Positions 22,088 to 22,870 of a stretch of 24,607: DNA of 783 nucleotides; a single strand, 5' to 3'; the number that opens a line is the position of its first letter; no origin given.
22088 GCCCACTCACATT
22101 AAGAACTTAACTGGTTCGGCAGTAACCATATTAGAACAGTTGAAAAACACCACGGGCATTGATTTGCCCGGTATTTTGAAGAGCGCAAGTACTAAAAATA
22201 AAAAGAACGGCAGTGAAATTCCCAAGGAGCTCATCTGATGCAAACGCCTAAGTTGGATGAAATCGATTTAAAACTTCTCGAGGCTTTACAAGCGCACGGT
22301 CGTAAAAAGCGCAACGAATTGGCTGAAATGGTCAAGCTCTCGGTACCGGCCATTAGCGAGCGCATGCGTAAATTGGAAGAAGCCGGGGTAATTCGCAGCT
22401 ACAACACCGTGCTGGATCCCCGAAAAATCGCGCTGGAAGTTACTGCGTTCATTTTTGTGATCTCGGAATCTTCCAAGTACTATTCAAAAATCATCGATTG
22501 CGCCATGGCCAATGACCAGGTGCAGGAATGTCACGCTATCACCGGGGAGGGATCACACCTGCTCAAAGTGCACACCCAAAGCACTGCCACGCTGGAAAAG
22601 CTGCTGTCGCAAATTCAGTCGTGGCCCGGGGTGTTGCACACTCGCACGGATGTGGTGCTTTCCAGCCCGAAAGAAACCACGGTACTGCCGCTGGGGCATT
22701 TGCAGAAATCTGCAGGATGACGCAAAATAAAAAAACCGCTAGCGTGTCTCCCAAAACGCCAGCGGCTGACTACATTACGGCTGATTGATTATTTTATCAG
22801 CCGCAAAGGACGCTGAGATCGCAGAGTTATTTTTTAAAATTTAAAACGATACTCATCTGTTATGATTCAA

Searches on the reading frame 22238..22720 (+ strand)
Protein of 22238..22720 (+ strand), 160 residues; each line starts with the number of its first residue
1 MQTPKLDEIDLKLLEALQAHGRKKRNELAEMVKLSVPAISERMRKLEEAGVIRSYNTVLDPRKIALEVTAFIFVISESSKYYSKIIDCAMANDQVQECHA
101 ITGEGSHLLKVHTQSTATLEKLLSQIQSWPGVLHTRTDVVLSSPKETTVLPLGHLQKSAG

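Call 78: search_protein_families(library=pfam, proteins=[window:22238-22720:+], max_evalue=0.001)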
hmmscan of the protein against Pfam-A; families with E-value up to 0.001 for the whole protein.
window:22238-22720:+ (160 aa): 9 families
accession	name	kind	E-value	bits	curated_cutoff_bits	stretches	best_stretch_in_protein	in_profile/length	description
PF13412.12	HTH_24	-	1.1e-15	57.3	21.9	1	6-53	1-48/48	Winged helix-turn-helix DNA-binding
PF01037.27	AsnC_trans_reg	-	9.3e-14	51.5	25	1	79-142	8-72/73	Lrp/AsnC ligand binding domain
PF13404.12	HTH_AsnC-type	-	5.2e-13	49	27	1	6-47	1-42/42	AsnC-type helix-turn-helix domain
PF01022.26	HTH_5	-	9.4e-07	29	22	1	11-53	5-46/47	Bacterial regulatory protein, arsR family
PF01047.28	MarR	-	1.9e-05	24.9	24.6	1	11-62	6-57/59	MarR family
PF25212.1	HVO_A0114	-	5e-05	23.5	27.6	1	10-53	24-67/84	HVO_A0114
PF13545.12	HTH_Crp_2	-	0.00015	22.1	27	1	25-63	25-66/70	Crp-like helix-turn-helix domain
PF01978.25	TrmB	-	0.00039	20.7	25.6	1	6-53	6-53/68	Sugar-specific transcriptional regulator TrmB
PF12840.13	HTH_20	-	0.00085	19.7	27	0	11-54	7-50/51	Helix-turn-helix domain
